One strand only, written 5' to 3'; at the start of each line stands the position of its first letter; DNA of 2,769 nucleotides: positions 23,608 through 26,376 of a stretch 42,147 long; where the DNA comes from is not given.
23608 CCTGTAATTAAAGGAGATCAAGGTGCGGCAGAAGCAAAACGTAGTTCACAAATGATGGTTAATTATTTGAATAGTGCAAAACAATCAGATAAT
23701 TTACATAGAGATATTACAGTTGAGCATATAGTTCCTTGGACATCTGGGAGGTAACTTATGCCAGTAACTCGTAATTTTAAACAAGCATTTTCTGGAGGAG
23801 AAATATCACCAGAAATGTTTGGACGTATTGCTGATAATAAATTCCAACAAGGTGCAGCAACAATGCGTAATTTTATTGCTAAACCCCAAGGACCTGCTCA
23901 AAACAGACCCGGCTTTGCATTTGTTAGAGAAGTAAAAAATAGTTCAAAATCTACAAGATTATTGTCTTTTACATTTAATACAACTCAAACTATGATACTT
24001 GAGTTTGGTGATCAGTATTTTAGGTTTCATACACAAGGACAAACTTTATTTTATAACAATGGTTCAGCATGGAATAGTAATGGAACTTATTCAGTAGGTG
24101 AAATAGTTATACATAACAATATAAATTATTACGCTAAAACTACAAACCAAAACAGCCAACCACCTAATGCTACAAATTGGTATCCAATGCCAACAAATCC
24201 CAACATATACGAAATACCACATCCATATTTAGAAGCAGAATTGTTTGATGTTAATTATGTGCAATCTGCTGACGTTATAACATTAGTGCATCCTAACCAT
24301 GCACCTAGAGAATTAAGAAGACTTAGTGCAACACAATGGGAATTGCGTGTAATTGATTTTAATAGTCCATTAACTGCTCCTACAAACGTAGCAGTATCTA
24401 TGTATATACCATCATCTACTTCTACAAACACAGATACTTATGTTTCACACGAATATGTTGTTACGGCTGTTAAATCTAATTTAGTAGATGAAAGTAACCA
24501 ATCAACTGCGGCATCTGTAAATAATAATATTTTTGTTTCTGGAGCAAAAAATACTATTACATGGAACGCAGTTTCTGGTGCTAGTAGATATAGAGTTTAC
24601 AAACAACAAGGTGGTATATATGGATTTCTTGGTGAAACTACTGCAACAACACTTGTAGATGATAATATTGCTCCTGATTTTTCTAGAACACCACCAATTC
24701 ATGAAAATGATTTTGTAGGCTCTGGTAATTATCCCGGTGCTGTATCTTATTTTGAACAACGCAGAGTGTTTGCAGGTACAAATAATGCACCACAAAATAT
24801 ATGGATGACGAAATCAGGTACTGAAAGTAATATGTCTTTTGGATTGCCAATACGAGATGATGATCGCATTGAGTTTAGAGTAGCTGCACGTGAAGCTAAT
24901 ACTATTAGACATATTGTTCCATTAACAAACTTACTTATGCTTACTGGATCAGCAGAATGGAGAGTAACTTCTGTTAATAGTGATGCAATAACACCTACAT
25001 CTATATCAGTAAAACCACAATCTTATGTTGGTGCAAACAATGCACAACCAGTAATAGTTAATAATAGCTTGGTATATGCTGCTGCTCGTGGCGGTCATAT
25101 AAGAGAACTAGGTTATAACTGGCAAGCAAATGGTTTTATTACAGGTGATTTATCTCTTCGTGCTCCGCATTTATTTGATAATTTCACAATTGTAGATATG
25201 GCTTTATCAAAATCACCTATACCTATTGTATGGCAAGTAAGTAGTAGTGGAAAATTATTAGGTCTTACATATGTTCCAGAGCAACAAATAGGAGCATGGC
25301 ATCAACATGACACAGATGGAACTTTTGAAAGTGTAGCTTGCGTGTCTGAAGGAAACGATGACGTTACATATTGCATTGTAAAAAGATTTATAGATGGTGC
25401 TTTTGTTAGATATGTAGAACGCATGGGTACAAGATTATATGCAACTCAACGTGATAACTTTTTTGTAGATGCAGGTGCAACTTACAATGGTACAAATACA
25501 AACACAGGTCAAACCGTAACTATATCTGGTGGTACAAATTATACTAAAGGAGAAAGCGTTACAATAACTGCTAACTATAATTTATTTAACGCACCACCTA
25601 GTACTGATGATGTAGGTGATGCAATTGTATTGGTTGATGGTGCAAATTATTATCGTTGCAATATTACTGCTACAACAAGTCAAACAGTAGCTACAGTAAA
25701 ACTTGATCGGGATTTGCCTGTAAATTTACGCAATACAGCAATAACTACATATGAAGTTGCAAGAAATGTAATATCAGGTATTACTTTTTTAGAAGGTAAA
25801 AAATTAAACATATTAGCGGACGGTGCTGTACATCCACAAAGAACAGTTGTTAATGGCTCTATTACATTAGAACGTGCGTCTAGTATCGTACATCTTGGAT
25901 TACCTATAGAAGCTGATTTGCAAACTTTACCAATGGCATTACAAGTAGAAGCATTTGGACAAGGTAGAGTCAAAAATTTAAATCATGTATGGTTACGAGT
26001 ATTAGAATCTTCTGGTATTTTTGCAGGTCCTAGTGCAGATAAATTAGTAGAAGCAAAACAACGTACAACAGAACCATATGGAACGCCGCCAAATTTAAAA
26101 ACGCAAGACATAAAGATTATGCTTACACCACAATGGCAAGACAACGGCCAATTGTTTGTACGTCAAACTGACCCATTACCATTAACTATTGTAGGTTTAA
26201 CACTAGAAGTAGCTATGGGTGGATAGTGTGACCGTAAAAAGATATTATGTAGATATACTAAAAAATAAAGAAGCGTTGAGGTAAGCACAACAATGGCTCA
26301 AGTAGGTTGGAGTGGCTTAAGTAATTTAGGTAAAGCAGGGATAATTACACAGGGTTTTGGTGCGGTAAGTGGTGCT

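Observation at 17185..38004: Strand-specific exact 12-mer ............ heads each late transcription unit, with a -10-like box at a fixed 24-nt offset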

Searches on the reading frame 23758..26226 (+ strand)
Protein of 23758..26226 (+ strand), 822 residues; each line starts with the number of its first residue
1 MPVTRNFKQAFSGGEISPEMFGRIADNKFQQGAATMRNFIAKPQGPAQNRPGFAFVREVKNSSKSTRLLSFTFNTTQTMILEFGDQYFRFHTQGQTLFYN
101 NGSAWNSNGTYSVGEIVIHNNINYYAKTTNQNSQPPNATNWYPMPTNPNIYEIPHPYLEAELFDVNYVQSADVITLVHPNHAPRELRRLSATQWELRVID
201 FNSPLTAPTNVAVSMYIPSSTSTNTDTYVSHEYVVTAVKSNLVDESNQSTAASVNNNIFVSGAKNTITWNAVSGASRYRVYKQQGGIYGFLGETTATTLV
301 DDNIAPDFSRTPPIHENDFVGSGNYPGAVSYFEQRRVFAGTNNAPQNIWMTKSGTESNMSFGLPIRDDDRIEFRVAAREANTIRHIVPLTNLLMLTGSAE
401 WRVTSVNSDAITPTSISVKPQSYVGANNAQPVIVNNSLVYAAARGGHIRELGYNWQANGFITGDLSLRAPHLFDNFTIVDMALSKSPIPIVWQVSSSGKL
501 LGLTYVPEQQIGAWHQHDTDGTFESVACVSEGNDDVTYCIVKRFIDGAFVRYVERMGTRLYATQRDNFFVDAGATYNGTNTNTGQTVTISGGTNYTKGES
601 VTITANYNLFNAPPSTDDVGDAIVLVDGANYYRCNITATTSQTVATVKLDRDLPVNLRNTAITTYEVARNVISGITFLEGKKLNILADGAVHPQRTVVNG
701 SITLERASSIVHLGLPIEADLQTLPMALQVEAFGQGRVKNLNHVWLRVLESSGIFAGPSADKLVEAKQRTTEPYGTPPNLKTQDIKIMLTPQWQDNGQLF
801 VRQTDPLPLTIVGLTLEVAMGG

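Call 7: search_protein_families(library=phrogs, proteins=[window:23758-26226:+])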
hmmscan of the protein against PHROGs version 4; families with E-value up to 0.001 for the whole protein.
window:23758-26226:+ (822 aa): 5 families
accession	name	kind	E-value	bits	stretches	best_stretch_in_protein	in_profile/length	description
phrog_376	-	tail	4.1e-208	694.2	1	3-822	3-711/712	tail protein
phrog_15566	-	tail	4.9e-130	435.6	1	319-821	41-550/552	tail protein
phrog_30010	-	unknown function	1.5e-53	183.3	1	446-714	189-463/517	-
phrog_20269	-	unknown function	5.3e-46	158.3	1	8-236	7-190/374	-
phrog_457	-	tail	4.3e-08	33.2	1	365-600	391-627/793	tail protein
